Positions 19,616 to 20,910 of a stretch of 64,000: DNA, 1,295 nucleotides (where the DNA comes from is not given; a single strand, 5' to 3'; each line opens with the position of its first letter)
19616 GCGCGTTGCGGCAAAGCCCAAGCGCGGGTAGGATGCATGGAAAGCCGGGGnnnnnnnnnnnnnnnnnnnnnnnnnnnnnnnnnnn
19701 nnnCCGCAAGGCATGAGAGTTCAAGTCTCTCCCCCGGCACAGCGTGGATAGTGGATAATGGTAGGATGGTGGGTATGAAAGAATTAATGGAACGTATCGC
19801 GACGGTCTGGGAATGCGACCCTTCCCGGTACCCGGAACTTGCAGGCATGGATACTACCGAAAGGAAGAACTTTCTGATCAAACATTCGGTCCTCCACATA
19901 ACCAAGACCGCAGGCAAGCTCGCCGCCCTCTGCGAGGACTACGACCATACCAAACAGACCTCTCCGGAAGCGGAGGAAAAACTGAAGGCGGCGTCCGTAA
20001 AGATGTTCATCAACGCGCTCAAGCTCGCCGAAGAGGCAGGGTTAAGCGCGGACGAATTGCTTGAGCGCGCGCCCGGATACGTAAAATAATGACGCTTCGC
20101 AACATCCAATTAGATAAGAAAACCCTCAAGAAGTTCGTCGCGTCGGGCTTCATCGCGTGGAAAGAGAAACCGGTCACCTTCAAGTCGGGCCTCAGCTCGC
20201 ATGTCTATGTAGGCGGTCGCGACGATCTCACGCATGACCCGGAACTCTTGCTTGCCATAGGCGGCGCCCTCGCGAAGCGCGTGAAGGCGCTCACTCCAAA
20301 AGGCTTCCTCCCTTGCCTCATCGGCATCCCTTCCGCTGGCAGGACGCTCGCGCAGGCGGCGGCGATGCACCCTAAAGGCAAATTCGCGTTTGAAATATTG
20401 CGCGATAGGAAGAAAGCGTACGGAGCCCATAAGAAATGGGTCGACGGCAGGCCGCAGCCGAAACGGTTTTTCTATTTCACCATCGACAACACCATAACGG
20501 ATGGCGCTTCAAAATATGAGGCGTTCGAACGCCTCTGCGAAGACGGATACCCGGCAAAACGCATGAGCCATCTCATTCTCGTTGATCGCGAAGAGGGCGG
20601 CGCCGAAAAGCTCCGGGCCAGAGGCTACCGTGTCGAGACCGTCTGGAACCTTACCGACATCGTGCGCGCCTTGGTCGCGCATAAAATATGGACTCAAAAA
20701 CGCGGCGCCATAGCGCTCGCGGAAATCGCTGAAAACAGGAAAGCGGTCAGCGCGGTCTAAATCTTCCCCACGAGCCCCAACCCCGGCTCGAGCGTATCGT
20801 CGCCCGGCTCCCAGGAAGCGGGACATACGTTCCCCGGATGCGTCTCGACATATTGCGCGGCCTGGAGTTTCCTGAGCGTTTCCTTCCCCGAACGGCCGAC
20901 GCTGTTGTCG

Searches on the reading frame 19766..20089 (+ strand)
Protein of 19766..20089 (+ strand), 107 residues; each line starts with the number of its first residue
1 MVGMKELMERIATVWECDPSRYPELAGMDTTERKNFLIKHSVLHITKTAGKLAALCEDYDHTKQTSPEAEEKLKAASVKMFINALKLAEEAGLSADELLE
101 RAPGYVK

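Call 31: search_protein_families(library=pfam, proteins=[window:19766-20089:+], max_evalue=0.01)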
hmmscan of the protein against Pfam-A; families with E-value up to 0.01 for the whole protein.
window:19766-20089:+ (107 aa): 0 families

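Call 34: search_solved_structures(query=window:19766-20089:+, max_evalue=1)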
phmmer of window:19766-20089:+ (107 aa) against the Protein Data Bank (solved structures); distinct sequences matched with E-value up to 1: 2.
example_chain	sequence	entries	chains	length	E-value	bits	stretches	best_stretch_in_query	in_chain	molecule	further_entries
6y07_A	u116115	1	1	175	0.37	14.4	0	58-100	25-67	sohair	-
8e55_A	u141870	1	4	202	0.88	13.2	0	53-103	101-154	SG135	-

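Call 64: search_protein_families(library=pfam, proteins=[window:19766-20089:+], max_evalue=10)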
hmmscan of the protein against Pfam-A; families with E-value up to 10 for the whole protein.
window:19766-20089:+ (107 aa): 1 family
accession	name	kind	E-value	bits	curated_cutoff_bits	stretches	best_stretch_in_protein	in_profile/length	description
PF11300.13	DUF3102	-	0.019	15.6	24.4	1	38-88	48-98/129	Protein of unknown function (DUF3102)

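Call 65: search_protein_families(library=phrogs, proteins=[window:19766-20089:+], max_evalue=0.01)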
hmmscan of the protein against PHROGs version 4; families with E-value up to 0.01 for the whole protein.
window:19766-20089:+ (107 aa): 1 family
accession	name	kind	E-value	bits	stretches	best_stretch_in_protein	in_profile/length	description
phrog_27761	-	unknown function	0.00078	20.9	1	38-89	30-82/109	-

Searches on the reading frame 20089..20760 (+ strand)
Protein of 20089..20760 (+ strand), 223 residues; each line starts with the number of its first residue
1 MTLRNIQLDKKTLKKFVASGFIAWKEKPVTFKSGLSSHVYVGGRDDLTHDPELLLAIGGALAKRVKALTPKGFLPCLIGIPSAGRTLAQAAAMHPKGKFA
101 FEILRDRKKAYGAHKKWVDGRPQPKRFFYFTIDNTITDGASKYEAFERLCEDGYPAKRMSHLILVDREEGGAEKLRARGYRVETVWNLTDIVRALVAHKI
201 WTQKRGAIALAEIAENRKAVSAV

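Call 31: search_protein_families(library=pfam, proteins=[window:20089-20760:+], max_evalue=0.01)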
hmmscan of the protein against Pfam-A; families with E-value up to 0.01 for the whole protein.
window:20089-20760:+ (223 aa): 0 families

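Call 33: search_solved_structures(query=window:20089-20760:+, max_evalue=1)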
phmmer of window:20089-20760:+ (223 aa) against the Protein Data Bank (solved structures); distinct sequences matched with E-value up to 1: 9.
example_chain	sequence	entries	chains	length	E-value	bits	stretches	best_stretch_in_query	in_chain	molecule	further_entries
2wns_A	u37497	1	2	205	1.4e-11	47.5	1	25-198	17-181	OROTATE PHOSPHORIBOSYLTRANSFERASE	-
2yzk_A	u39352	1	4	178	1.7e-05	27.6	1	75-193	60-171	Orotate phosphoribosyltransferase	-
3qw4_B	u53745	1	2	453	3.1e-05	26.8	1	29-192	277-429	UMP synthase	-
5hkf_A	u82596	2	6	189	0.002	20.8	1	29-191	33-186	Orotate phosphoribosyltransferase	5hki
5hkl_A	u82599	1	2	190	0.0021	20.8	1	29-191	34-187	Orotate phosphoribosyltransferase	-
2aee_A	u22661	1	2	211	0.0047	19.6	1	25-193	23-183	Orotate phosphoribosyltransferase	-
2p1z_A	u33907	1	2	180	0.026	17.2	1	29-191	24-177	Phosphoribosyltransferase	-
3dez_A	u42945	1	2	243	0.031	16.9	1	25-159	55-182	Orotate phosphoribosyltransferase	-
2pnz_B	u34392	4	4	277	0.75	12.4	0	158-200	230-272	Probable exosome complex exonuclease 2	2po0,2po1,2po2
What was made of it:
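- Checked: The OPRT-like protein matches solved OPRTs (2WNS, 1.4e-11; call 33).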

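Call 64: search_protein_families(library=pfam, proteins=[window:20089-20760:+], max_evalue=10)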
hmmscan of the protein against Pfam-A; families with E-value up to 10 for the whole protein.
window:20089-20760:+ (223 aa): 0 families

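Call 65: search_protein_families(library=phrogs, proteins=[window:20089-20760:+], max_evalue=0.01)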
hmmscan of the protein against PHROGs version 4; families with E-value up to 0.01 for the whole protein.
window:20089-20760:+ (223 aa): 1 family
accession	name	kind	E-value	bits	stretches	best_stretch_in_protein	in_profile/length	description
phrog_32468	-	other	0.00028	21.9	1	103-192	104-192/214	phosphoribosyl transferase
